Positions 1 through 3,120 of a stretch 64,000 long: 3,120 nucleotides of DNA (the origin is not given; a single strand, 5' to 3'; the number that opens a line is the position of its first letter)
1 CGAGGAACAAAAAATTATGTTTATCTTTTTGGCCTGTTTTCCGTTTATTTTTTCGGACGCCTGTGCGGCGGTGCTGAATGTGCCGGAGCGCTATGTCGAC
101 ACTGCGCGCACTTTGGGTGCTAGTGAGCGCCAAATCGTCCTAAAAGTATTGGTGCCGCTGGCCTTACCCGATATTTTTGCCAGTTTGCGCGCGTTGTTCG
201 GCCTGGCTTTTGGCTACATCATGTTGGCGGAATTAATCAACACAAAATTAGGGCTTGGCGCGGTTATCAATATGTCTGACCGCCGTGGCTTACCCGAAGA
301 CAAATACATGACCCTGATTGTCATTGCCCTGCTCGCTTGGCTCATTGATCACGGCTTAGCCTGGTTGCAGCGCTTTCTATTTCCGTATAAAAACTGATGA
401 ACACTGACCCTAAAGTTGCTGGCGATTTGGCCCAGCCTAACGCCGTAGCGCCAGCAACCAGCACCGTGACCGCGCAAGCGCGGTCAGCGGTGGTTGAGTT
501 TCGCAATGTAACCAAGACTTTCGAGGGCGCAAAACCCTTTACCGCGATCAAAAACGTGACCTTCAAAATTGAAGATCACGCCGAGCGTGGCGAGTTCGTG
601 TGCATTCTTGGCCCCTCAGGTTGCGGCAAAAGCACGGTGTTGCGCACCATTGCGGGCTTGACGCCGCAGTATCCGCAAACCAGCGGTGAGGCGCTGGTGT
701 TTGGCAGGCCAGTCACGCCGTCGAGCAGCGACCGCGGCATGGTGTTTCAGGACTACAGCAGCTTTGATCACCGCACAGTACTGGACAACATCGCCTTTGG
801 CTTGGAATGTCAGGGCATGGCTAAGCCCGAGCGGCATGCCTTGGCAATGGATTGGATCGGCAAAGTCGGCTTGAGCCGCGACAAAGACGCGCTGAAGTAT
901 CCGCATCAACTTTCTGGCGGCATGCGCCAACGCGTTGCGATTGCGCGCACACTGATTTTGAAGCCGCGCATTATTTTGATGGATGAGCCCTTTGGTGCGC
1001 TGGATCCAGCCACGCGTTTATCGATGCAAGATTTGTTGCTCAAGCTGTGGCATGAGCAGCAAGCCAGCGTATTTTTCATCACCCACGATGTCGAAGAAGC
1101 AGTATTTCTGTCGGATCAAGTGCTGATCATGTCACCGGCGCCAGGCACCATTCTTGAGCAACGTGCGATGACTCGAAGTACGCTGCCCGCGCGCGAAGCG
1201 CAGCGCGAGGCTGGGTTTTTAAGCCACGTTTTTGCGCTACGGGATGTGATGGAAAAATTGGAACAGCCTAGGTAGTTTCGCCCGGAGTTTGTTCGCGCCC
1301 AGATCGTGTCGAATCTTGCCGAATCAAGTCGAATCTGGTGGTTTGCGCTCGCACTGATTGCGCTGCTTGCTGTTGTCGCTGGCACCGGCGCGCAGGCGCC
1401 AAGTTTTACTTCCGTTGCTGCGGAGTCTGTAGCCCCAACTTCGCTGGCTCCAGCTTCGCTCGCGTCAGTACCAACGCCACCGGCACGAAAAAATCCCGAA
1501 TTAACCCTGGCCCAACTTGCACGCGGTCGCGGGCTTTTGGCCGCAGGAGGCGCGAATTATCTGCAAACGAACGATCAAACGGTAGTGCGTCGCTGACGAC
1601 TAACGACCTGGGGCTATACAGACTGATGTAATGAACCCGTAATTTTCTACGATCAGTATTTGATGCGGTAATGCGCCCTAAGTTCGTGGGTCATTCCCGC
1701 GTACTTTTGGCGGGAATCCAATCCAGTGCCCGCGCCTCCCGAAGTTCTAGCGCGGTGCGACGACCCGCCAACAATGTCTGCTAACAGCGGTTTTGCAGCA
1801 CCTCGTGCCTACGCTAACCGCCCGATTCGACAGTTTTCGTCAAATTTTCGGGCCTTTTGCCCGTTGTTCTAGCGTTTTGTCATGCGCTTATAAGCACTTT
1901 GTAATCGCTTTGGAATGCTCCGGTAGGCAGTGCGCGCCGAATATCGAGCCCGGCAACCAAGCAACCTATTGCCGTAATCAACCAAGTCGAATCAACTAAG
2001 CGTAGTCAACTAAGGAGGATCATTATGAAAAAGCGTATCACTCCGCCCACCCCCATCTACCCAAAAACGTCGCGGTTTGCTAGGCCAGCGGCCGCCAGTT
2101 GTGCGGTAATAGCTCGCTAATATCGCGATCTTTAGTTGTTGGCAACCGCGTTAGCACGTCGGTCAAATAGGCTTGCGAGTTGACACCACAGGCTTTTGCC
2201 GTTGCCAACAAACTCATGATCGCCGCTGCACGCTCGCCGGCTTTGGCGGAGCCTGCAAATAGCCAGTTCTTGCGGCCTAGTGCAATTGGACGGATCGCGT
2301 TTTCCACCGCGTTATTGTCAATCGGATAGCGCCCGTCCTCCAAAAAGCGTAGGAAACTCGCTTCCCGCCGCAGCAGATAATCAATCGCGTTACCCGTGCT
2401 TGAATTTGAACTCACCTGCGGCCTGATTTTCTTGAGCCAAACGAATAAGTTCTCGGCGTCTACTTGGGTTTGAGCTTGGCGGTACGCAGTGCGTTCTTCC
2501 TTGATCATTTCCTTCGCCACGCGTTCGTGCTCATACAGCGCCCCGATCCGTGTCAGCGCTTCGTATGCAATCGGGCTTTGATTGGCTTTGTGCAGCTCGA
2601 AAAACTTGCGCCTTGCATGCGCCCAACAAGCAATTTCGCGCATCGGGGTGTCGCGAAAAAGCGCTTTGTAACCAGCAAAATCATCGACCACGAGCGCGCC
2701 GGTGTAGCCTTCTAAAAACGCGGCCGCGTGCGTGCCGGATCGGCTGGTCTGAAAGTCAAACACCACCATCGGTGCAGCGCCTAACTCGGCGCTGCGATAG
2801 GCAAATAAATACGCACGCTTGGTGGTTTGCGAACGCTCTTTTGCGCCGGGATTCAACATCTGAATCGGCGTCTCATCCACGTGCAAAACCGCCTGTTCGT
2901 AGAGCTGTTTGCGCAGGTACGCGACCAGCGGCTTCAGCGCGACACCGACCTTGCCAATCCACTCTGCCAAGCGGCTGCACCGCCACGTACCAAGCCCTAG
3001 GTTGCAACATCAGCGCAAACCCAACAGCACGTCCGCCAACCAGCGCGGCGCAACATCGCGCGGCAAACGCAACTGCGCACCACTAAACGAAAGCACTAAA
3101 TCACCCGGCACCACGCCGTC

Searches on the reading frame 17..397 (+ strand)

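Call 86: search_protein_families(library=pfam, proteins=[window:17-397:+], max_evalue=0.00001)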
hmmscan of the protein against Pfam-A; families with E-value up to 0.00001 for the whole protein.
window:17-397:+ (126 aa): 1 family
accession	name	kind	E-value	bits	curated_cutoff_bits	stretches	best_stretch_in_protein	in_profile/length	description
PF00528.27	BPD_transp_1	-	1.3e-15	58.1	26.4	1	16-122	73-179/184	Binding-protein-dependent transport system inner membrane component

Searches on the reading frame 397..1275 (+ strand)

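Call 86: search_protein_families(library=pfam, proteins=[window:397-1275:+], max_evalue=0.00001)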
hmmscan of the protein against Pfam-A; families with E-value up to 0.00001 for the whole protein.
window:397-1275:+ (292 aa): 2 families
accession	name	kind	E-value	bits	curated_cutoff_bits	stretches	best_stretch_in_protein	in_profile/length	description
PF00005.33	ABC_tran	-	2.2e-28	100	25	1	62-199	8-136/137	ABC transporter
PF13304.12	AAA_21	-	4.7e-06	27.3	27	0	67-88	1-22/304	AAA domain, putative AbiEii toxin, Type IV TA system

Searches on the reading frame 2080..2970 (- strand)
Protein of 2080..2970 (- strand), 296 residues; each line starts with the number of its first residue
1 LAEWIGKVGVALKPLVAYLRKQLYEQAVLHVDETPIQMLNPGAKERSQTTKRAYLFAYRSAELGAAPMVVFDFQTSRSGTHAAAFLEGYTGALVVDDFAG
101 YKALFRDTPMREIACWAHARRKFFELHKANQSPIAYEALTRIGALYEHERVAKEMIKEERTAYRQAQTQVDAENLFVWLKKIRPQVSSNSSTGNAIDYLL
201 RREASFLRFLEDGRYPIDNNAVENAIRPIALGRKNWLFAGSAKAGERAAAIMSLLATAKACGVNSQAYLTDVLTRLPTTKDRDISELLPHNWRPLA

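Call 3: search_protein_families(library=pfam, proteins=[window:2080-2970:-], max_evalue=1)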
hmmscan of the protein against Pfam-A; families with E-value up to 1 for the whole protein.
window:2080-2970:- (296 aa): 2 families
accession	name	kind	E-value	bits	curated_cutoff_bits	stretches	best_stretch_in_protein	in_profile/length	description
PF03050.20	DDE_Tnp_IS66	-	6.9e-80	268.9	23.1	1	1-246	42-283/284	Transposase IS66 family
PF13817.11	DDE_Tnp_IS66_C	-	6.6e-15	55.5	30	1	253-290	1-39/39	IS66 C-terminal element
